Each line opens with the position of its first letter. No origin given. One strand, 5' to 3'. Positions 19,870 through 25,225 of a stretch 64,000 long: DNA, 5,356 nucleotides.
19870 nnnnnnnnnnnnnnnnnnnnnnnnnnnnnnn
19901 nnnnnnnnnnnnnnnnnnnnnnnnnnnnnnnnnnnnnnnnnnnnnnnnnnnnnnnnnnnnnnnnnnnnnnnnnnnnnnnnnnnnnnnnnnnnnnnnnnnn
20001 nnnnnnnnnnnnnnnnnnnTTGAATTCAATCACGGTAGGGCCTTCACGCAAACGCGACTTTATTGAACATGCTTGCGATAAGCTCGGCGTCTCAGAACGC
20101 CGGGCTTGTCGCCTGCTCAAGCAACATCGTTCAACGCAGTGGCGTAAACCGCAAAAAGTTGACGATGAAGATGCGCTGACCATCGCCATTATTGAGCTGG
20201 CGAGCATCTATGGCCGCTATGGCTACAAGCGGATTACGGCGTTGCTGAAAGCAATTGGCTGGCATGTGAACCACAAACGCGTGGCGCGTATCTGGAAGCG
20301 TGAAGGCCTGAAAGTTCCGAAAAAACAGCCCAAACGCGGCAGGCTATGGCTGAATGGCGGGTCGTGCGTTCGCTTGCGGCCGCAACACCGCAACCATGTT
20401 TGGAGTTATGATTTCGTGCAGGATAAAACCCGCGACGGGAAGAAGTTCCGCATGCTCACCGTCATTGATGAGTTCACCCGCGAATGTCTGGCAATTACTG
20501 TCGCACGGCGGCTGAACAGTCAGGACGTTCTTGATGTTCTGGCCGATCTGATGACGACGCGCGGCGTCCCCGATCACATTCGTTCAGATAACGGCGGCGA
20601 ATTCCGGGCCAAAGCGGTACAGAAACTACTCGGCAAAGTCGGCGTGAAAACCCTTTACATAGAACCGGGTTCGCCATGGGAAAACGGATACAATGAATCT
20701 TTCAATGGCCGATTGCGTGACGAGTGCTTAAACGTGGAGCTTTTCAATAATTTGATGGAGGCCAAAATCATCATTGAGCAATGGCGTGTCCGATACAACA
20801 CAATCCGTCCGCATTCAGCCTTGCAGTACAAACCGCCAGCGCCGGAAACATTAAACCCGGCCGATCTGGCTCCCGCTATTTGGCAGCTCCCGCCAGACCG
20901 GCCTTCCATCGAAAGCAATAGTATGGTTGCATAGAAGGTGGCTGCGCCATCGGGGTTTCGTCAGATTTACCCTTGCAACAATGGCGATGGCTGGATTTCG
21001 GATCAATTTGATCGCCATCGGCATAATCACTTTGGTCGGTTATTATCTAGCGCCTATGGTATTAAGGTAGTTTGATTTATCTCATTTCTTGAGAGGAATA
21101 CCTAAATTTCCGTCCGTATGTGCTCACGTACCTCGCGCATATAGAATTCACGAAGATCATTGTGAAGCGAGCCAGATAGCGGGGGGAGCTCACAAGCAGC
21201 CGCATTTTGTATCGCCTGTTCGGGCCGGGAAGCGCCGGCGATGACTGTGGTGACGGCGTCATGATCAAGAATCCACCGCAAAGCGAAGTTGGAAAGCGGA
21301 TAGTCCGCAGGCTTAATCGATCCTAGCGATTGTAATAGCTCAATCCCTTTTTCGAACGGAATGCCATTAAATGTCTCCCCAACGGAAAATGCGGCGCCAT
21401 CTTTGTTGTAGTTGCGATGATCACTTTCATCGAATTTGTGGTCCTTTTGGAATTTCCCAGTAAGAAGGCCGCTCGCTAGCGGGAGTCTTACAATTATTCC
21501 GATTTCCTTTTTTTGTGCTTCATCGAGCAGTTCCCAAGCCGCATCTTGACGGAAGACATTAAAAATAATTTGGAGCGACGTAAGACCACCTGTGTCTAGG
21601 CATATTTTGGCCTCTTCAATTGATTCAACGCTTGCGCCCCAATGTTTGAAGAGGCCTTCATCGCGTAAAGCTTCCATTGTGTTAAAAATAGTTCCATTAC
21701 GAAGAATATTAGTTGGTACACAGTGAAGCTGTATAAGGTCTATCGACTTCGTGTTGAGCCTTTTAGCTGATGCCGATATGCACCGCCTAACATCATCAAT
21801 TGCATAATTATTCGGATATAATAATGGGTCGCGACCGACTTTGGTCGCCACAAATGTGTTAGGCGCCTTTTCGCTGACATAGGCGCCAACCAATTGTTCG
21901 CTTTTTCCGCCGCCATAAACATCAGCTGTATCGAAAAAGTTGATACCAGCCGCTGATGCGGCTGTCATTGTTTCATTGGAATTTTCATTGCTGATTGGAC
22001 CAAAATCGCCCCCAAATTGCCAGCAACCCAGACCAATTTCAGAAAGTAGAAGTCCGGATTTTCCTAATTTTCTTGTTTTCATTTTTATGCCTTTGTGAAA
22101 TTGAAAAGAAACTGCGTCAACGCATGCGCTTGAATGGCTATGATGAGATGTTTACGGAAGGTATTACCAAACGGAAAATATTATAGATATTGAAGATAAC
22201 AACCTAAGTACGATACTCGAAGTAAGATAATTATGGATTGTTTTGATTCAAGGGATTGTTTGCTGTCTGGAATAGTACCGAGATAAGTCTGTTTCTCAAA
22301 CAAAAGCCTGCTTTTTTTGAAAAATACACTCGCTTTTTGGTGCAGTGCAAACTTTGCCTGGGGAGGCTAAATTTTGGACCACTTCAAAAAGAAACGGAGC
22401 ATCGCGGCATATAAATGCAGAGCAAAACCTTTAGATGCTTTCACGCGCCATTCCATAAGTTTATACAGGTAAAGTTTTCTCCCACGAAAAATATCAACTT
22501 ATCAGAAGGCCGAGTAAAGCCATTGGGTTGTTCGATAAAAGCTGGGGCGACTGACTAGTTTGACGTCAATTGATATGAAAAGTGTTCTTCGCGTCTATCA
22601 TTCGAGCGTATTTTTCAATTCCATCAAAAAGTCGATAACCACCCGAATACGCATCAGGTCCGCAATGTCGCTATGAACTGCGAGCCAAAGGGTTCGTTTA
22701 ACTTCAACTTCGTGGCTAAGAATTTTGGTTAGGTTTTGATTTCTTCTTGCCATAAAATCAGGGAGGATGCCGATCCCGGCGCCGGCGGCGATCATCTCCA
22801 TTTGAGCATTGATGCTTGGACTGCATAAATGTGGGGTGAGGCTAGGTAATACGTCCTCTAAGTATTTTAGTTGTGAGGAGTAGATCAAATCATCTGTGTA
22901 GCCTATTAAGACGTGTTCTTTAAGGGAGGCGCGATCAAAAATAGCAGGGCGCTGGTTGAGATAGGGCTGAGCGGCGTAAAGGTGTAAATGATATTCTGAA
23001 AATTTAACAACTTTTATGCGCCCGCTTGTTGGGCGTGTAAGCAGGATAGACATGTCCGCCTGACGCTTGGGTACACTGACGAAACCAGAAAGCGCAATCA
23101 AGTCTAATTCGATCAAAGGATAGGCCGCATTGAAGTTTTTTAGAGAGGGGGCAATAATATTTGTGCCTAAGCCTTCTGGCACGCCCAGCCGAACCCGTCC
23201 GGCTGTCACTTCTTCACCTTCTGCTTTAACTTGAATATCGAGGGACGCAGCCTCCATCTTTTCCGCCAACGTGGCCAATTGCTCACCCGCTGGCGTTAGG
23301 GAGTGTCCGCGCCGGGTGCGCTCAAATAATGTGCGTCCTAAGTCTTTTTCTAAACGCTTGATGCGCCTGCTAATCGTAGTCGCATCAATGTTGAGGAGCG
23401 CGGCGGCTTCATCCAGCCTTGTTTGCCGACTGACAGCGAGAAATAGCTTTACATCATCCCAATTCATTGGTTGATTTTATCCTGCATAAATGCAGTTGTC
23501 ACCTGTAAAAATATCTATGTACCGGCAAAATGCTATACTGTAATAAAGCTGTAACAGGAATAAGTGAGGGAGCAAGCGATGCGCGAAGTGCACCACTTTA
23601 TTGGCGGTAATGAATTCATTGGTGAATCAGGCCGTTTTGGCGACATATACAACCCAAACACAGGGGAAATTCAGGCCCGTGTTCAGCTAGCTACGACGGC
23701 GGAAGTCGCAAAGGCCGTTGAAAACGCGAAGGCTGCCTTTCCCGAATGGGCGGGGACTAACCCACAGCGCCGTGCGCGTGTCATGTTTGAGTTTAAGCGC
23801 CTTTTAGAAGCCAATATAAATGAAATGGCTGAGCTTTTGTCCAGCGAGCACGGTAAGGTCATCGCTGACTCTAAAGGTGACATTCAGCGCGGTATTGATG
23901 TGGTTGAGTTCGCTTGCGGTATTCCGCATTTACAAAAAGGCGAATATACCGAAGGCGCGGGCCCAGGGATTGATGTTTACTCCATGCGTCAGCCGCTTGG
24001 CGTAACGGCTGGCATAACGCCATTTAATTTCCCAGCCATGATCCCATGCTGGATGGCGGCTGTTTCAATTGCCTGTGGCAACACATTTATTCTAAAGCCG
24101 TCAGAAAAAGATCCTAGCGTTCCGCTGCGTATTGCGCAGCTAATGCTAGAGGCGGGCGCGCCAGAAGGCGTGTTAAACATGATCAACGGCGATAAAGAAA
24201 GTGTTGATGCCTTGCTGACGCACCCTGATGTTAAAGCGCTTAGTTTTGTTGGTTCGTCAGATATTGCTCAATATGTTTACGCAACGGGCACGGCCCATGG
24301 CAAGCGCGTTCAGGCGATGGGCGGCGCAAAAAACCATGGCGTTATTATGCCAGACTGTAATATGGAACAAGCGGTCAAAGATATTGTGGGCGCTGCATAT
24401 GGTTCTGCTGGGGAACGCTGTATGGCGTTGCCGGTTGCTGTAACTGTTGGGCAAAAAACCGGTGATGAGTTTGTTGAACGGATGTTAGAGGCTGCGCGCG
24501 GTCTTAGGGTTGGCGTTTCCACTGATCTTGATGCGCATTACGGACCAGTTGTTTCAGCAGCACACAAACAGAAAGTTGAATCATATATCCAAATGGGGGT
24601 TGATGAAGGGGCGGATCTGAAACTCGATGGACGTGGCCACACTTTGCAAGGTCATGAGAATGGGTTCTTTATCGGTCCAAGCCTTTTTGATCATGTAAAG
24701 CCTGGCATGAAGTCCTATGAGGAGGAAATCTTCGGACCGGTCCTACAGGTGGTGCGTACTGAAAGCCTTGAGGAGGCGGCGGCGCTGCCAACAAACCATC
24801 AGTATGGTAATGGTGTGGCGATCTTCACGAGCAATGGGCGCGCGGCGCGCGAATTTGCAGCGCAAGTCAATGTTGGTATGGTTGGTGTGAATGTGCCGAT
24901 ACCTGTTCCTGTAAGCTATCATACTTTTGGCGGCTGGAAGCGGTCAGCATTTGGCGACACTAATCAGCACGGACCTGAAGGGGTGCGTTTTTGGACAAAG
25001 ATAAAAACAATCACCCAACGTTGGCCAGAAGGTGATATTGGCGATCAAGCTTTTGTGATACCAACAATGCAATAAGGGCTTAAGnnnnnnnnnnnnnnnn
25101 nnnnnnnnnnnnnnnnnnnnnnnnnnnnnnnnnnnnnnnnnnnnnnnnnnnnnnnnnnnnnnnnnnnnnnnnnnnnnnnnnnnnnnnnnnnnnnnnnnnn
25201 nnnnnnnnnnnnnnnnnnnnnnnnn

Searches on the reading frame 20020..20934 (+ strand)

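Call 43: search_protein_families(library=pfam, proteins=[window:20020-20934:+], max_evalue=0.001)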
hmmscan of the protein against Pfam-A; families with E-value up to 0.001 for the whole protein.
window:20020-20934:+ (304 aa): 4 families
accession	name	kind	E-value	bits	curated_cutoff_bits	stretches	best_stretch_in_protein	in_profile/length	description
PF13683.12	rve_3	-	4.3e-27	94.1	26.5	1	208-273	2-67/67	Integrase core domain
PF00665.32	rve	-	3.3e-20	72.7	32.6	1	122-219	2-102/102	Integrase core domain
PF13276.12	HTH_21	-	4.9e-14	52.7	28.1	1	49-103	2-58/60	HTH-like domain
PF24764.1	rva_4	-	0.00063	19.9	26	0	143-199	24-80/194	Integrase core domain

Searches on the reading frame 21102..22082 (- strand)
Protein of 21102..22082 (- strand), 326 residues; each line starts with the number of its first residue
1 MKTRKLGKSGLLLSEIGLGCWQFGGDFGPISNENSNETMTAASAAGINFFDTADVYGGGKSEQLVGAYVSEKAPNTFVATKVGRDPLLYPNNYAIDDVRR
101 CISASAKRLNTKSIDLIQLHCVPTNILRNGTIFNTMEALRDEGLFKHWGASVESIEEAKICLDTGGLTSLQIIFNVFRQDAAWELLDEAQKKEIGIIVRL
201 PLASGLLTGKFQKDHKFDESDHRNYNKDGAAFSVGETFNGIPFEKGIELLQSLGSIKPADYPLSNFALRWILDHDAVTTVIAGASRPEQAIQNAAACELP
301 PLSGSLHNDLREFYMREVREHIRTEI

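Call 43: search_protein_families(library=pfam, proteins=[window:21102-22082:-], max_evalue=0.001)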
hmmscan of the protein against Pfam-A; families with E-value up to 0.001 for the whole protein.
window:21102-22082:- (326 aa): 1 family
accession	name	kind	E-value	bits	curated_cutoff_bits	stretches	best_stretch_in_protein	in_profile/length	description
PF00248.27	Aldo_ket_red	-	1.7e-56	191.9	24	1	15-313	1-289/291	Aldo/keto reductase family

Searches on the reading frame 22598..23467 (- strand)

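Call 44: search_protein_families(library=pfam, proteins=[window:22598-23467:-], max_evalue=0.001)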
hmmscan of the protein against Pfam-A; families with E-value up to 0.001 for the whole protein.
window:22598-23467:- (289 aa): 2 families
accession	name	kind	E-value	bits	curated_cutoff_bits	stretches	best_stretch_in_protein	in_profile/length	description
PF03466.25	LysR_substrate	-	2.5e-27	96.1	28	1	88-283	4-206/209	LysR substrate binding domain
PF00126.33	HTH_1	-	1.8e-17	63.5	26.6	1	3-62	1-60/60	Bacterial regulatory helix-turn-helix protein, lysR family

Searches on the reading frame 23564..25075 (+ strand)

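Call 44: search_protein_families(library=pfam, proteins=[window:23564-25075:+], max_evalue=0.001)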
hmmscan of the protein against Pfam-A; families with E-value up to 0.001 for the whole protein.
window:23564-25075:+ (503 aa): 2 families
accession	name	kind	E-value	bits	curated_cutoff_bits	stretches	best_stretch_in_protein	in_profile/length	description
PF00171.27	Aldedh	-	1.7e-133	446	23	1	26-483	9-461/461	Aldehyde dehydrogenase family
PF05893.19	LuxC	-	0.001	18.5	21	0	138-197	82-140/401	Acyl-CoA reductase (LuxC)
